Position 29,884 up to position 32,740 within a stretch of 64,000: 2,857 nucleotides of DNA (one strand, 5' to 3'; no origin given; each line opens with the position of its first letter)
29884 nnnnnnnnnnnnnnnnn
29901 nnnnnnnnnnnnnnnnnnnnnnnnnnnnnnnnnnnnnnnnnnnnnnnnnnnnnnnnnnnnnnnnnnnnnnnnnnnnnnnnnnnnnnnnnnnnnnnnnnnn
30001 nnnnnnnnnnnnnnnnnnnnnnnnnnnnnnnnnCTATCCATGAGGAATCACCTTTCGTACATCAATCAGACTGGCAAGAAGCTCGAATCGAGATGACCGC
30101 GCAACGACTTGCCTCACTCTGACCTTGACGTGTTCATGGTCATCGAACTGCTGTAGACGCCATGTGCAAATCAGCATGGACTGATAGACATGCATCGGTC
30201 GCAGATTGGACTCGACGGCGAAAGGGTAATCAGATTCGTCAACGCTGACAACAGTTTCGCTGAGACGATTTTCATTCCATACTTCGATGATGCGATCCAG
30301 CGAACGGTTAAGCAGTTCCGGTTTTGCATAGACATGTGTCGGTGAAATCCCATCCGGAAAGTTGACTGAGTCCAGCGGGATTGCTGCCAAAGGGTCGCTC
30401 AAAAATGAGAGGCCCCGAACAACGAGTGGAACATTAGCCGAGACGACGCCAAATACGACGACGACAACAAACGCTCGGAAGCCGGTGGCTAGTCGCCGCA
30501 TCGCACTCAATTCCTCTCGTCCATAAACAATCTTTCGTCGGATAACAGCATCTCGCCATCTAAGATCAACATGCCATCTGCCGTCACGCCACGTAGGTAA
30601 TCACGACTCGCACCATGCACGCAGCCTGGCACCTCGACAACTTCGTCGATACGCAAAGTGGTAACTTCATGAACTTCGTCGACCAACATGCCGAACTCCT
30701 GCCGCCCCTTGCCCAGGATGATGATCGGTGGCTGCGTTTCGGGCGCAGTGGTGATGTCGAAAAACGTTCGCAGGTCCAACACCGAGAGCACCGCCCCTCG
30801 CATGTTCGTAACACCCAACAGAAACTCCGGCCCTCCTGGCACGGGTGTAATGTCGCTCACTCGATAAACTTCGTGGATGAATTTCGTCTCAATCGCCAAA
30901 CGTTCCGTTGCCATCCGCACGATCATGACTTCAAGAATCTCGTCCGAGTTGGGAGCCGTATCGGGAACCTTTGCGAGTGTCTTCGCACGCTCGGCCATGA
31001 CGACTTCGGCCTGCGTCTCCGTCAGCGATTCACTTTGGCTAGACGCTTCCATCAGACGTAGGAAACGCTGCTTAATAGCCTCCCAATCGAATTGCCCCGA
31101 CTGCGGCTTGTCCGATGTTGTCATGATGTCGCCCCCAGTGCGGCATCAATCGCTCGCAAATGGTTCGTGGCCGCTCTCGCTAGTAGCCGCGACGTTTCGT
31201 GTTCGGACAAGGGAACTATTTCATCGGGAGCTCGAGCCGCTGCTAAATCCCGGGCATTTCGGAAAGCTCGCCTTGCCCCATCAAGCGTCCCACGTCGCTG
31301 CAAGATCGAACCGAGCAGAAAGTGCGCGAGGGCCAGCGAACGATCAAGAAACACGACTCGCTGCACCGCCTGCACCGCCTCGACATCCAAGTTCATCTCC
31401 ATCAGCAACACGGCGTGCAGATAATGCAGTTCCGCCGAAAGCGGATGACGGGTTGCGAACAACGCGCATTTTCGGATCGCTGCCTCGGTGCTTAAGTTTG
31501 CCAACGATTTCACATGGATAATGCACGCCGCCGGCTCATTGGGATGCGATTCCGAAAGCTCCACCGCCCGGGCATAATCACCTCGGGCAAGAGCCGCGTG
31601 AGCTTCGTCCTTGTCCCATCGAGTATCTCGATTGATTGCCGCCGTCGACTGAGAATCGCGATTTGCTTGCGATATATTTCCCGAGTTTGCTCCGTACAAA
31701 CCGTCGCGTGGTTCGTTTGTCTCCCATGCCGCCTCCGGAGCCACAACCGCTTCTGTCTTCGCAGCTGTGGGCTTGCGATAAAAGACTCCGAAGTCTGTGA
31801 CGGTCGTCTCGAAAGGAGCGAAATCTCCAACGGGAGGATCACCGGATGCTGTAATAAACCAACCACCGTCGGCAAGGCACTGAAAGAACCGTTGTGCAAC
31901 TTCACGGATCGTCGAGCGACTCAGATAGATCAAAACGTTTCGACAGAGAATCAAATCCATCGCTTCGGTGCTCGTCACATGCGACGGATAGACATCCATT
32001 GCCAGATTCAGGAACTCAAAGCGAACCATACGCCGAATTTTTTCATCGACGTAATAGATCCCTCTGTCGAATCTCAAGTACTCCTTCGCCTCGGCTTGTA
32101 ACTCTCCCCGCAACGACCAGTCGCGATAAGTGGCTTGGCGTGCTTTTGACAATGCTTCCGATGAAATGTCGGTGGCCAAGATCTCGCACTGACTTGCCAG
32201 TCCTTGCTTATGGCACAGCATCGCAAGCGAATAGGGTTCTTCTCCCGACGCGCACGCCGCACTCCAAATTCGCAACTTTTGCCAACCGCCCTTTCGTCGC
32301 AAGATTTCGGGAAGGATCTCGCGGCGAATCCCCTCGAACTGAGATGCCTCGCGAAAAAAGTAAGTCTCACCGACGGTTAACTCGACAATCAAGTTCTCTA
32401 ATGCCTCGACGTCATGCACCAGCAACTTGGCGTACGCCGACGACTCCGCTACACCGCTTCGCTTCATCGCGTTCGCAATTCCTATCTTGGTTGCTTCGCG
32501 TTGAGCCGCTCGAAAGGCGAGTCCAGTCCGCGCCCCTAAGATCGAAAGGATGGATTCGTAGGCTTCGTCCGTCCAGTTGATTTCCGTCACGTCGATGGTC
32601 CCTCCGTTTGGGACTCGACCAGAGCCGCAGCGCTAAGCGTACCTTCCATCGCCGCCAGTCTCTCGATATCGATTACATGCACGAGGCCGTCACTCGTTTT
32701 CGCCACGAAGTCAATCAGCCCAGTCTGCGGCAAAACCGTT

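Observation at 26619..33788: Receptor-less chemosensory operon: STAS, cheW, cheR-TPR, cheW, small membrane protein, cheA-REC hybrid, cheB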

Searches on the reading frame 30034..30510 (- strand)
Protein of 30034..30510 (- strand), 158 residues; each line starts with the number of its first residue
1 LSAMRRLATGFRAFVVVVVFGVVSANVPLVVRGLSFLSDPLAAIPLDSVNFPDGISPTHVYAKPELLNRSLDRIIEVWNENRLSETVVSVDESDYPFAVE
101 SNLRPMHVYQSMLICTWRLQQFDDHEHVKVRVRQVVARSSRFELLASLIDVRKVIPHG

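Call 4: search_protein_families(library=pfam, proteins=[window:30034-30510:-], max_evalue=0.01)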
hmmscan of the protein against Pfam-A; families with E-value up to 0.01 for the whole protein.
window:30034-30510:- (158 aa): 0 families

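Call 7: find_homologous_proteins(query=window:30034-30510:-, max_evalue=0.001)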
Query window:30034-30510:- (158 aa): 2 proteins with E <= 0.001 among 51 candidates.
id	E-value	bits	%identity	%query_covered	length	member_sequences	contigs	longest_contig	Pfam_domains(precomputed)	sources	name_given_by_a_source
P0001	4.6e-95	333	99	98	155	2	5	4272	-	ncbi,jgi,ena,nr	ncbi:MAG TPA: hypothetical protein P5307_27475 [Pirellulaceae bacterium]|nr:hypothetical protein [Pi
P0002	1.5e-17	82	56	50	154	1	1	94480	-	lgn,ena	-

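Call 10: find_encoding_contigs(protein=P0002, flank=10000, max_places=4)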
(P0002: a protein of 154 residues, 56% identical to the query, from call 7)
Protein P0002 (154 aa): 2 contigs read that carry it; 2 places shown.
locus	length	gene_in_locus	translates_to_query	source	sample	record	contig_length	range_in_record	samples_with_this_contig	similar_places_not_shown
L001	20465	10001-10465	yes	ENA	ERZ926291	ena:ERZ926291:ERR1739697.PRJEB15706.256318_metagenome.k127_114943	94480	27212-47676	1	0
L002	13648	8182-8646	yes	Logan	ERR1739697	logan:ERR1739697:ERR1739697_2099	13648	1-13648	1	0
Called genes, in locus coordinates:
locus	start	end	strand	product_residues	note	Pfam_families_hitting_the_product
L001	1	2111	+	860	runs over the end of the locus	PF13304:AAA_21 (faint), PF16697:Yop-YscD_cpl, PF00498:FHA, PF00005:ABC_tran, PF02463:SMC_N (faint), PF13191:AAA_16 (weak), PF01061:ABC2_membrane, PF12698:ABC2_membrane_3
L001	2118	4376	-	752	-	PF00578:AhpC-TSA, PF08534:Redoxin, PF14376:Haem_bd (faint)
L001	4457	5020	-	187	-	PF08207:EFP_N, PF01132:EFP, PF09285:Elong-fact-P_C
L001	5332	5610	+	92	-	-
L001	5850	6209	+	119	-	PF01740:STAS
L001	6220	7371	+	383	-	PF00072:Response_reg, PF07228:SpoIIE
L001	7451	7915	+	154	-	PF01584:CheW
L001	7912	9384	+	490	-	PF01739:CheR, PF08242:Methyltransf_12 (faint)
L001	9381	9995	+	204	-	PF01584:CheW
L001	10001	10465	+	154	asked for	-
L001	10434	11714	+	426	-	PF00672:HAMP, PF00989:PAS, PF13426:PAS_9 (weak)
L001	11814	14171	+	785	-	PF01627:Hpt, PF02895:H-kinase_dim (faint), PF02518:HATPase_c, PF01584:CheW, PF00072:Response_reg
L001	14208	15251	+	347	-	PF00072:Response_reg, PF01339:CheB_methylest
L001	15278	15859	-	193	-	PF00072:Response_reg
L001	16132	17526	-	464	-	PF07394:DUF1501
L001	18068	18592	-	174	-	-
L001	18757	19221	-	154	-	PF22481:DUF6985 (faint)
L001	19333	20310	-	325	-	PF07596:SBP_bac_10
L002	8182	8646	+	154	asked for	-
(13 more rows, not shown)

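Call 11: find_encoding_contigs(protein=P0001, flank=10000, max_places=5)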
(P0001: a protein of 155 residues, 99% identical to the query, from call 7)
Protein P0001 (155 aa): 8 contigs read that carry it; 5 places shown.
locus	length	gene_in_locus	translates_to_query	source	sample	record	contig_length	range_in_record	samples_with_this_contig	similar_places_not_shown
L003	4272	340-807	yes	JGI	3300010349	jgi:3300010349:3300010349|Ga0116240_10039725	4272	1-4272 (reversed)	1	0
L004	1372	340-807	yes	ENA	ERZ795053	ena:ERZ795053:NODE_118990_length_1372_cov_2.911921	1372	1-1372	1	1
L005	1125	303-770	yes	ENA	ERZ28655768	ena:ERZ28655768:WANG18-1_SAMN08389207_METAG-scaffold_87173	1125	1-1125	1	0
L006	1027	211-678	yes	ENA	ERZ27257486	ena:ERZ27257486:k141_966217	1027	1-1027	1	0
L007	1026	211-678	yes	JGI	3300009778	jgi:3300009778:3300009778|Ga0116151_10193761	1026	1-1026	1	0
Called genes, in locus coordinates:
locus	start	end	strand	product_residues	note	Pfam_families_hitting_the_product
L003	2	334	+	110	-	PF01584:CheW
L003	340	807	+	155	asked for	-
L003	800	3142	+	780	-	PF01627:Hpt, PF02518:HATPase_c, PF01584:CheW, PF00072:Response_reg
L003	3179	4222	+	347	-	PF00072:Response_reg, PF01339:CheB_methylest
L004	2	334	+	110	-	PF01584:CheW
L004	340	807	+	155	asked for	-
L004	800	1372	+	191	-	PF01627:Hpt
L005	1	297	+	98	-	?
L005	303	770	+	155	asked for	-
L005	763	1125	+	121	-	?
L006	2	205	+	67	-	?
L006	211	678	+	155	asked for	-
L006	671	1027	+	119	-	?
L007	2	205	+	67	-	?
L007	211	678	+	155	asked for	-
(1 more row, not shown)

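Call 23: search_protein_representatives(protein=window:30034-30510:-)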
Query: 158 residues. Proteins with E-value up to 0.001 (for the whole library): 12; up to 1e-10: 6; up to 1e-30: 2. The best 12 are listed.
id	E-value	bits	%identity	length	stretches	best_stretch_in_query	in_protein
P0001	1.5e-95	333.2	99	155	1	4-158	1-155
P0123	1.3e-31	125.7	55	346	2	33-133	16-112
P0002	4.8e-18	81.7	55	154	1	8-83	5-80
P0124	4.4e-13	65.6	49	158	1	14-127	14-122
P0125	3.1e-12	62.8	52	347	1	38-138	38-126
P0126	7.9e-12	61.5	36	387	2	49-137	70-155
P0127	2.0e-10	56.9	30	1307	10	69-110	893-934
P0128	7.1e-07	45.4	34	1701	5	33-113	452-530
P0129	2.1e-05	40.6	40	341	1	48-127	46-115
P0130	4.7e-05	39.5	40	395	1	29-121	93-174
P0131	2.8e-04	37.0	29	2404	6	53-108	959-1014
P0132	7.6e-04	35.6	26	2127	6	54-114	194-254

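Call 40: search_protein_families(library=pfam, proteins=[P0123, L001:6220-7368:+], max_evalue=1)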
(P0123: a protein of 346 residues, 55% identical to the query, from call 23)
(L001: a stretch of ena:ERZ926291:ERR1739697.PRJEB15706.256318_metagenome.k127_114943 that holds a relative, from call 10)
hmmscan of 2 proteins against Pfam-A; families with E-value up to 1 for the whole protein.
P0123 (346 aa): 0 families

L001:6220-7368:+ (383 aa): 3 families
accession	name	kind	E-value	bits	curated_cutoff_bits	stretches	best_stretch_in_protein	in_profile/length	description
PF07228.17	SpoIIE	-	1.4e-44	152.8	25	1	191-379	2-190/192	Stage II sporulation protein E (SpoIIE)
PF00072.30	Response_reg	-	3.2e-22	79.3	30.2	1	9-111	1-100/111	Response regulator receiver domain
PF16968.11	TadZ_N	-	0.013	15.7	26.4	1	79-112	74-107/133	Pilus assembly protein TadZ N-terminal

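Call 43: search_protein_families(library=ncbifam, proteins=[P0123, window:30034-30510:-], max_evalue=0.01)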
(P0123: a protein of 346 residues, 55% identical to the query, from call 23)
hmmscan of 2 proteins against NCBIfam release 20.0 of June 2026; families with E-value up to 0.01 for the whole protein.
P0123 (346 aa): 0 families

window:30034-30510:- (158 aa): 0 families

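Call 51: predict_structure(alignment_id=A3)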
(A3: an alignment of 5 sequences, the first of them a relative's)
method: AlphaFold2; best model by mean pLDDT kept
length: 346 residues; sequences in the alignment: 5
mean_pLDDT: 76.8   pTM: 0.80
mean pLDDT of the five models: 76.8, 75.6, 75.6, 75.0, 72.2
residues with pLDDT >= 90: 111; 70-90: 138; 50-70: 47; < 50: 50
segments of 3 or more residues with pLDDT < 50: 1-31, 113-117, 334-346
pLDDT, mean of each block of 10 residues (from residue 1): 33 32 39 76 95 90 69 82 92 87 60 51 85 90 87 84 95 91 86 90 77 58 86 96 87 74 88 92 93 77 66 87 89 52 36
secondary structure, 60 per line:
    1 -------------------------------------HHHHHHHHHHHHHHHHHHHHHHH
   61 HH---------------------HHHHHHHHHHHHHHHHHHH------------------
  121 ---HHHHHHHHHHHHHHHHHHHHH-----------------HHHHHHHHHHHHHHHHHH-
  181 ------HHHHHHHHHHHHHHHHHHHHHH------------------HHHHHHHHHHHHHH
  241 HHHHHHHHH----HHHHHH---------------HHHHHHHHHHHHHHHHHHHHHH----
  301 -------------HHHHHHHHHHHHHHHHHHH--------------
elements in order: H38-62 H84-102 H124-144 H162-179 H187-208 H227-249 H254-259 H275-296 H314-332

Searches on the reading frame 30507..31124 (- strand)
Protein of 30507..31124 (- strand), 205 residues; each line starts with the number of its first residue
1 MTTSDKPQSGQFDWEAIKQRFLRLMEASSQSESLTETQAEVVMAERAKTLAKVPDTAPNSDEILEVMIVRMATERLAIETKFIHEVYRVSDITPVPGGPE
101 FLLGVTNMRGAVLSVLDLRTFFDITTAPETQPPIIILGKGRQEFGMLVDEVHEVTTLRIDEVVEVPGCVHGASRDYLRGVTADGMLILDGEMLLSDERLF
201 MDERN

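Call 4: search_protein_families(library=pfam, proteins=[window:30507-31124:-], max_evalue=0.01)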
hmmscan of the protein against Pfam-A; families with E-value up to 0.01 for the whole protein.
window:30507-31124:- (205 aa): 1 family
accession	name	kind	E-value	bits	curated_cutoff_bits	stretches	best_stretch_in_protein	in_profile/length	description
PF01584.24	CheW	-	1.9e-28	99.3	23.5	1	65-197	1-137/138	CheW-like domain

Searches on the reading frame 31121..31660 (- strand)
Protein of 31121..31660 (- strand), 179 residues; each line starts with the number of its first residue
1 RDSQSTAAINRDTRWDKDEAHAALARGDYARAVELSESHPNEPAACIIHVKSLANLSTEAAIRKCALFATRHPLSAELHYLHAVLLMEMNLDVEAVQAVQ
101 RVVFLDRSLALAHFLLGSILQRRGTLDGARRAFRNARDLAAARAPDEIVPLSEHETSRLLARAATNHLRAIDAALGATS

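Call 40: search_protein_families(library=pfam, proteins=[window:31121-31660:-], max_evalue=1)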
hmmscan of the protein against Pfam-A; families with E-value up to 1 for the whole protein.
window:31121-31660:- (179 aa): 7 families
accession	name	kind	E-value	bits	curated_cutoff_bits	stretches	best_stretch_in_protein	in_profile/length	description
PF07719.23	TPR_2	-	0.002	18.6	27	1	110-139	1-30/34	Tetratricopeptide repeat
PF13432.12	TPR_16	-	0.0062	17.4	32.7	1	94-140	15-61/65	Tetratricopeptide repeat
PF13428.12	TPR_14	-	0.071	14.3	23.5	0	112-139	3-30/44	Tetratricopeptide repeat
PF13414.12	TPR_11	-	0.076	13.2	26.8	0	94-123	12-41/42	TPR repeat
PF12895.13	ANAPC3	-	0.11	13.3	27.2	0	20-56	30-69/82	Anaphase-promoting complex, cyclosome, subunit 3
PF13174.12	TPR_6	-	0.25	12.5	26.3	0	112-135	2-25/33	Tetratricopeptide repeat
PF13424.12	TPR_12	-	0.57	10.8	30.1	1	110-141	3-34/77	Tetratricopeptide repeat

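Call 66: search_solved_structures(query=window:31121-31660:-, max_evalue=10)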
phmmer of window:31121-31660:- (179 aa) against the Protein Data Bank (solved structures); distinct sequences matched with E-value up to 10: 39.
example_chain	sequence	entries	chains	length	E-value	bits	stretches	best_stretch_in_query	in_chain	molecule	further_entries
6b85_J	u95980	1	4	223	3.3e-08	37.2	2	70-140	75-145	TMHC4_R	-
8cus_A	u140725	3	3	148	6.4e-08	36.3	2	72-140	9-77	I432-1(NaCl) Chain A | I432-1(Imd) Chain A | I432-1-X3 Chain A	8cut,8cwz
8far_A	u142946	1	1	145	2e-07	34.7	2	83-140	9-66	I432-1-CC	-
9qhb_A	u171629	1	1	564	2.4e-07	34.4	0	73-139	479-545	Engineered tetratricopeptide repeat protein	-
8fwd_1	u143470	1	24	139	2e-06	31.4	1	79-140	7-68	O43-rpxdoc-EK1_B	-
8bu0_A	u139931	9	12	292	2.4e-05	27.9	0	91-140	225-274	Consensus tetratricopeptide repeat protein | Crystal structure of an 8-repeat consensus TPR superhelix with Zinc. | Monomer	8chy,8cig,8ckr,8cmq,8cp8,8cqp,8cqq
11kc_A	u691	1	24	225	8e-05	26.2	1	70-140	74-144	Designed nanoparticle O43-TM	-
9qhc_A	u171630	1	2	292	0.003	21.1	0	73-140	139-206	Engineered tetratricopeptide repeat protein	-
3vtx_A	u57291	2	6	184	0.0031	21.1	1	83-132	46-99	MamA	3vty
1w3b_A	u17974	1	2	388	0.0086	19.6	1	24-137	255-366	UDP-N-ACETYLGLUCOSAMINE--PEPTIDE N-ACETYLGLUCOSAMINYLTRANSFERASE 110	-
7yea_A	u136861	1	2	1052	0.01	19.4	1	24-137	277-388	UDP-N-acetylglucosamine--peptide N-acetylglucosaminyltransferase 110 kDa subunit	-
7yeh_B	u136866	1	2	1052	0.011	19.3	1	24-137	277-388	UDP-N-acetylglucosamine--peptide N-acetylglucosaminyltransferase 110 kDa subunit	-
6eou_A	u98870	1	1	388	0.012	19.2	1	24-137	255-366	UDP-N-acetylglucosamine--peptide N-acetylglucosaminyltransferase 110 kDa subunit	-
7ntf_A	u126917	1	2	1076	0.012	19.1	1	24-137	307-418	Isoform 1 of UDP-N-acetylglucosamine--peptide N-acetylglucosaminyltransferase 110 kDa subu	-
8ump_A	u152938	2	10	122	0.054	17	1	58-139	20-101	T33-ml35-redesigned-TPR-domain-fold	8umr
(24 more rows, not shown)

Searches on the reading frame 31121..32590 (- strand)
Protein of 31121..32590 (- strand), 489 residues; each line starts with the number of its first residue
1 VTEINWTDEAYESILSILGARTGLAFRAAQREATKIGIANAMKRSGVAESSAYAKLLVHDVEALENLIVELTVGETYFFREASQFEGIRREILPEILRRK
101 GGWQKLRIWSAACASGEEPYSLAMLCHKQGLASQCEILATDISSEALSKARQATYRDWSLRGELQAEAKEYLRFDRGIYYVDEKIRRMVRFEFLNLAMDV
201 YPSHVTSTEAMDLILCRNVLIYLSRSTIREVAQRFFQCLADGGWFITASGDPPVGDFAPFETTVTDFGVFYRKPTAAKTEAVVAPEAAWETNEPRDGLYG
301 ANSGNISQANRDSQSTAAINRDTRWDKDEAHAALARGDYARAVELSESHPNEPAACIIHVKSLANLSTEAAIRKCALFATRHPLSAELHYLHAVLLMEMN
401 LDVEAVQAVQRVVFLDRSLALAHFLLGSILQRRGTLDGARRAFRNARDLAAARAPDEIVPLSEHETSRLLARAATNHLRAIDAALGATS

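Call 4: search_protein_families(library=pfam, proteins=[window:31121-32590:-], max_evalue=0.01)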
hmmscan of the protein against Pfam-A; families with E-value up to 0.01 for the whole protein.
window:31121-32590:- (489 aa): 5 families
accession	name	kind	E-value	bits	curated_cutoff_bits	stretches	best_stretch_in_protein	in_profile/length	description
PF01739.24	CheR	-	3.5e-42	144.5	27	1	75-245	2-171/195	CheR methyltransferase, SAM binding domain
PF08242.18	Methyltransf_12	-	1.6e-07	32.3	30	1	129-245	18-98/98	Methyltransferase domain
PF13649.12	Methyltransf_25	-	0.0001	23.4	27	0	189-243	46-97/97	Methyltransferase domain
PF08241.18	Methyltransf_11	-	0.004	18.2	21.2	0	208-246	58-94/95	Methyltransferase domain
PF13847.12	Methyltransf_31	-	0.0049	17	27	0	111-153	10-47/145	Methyltransferase domain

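Call 43: search_protein_families(library=ncbifam, proteins=[window:31121-32590:-], max_evalue=0.01)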
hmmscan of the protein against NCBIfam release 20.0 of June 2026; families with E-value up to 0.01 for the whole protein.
window:31121-32590:- (489 aa): 2 families
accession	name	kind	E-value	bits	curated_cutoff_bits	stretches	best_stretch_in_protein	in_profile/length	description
NF007902.0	PRK10611.1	equivalog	4.8e-28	98.2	435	1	6-246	22-259/287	protein-glutamate O-methyltransferase CheR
TIGR02917.1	PEP_TPR_lipo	equivalog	0.0048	14.8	312.2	1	330-452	97-225/899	XrtA/PEP-CTERM system TPR-repeat protein PrsT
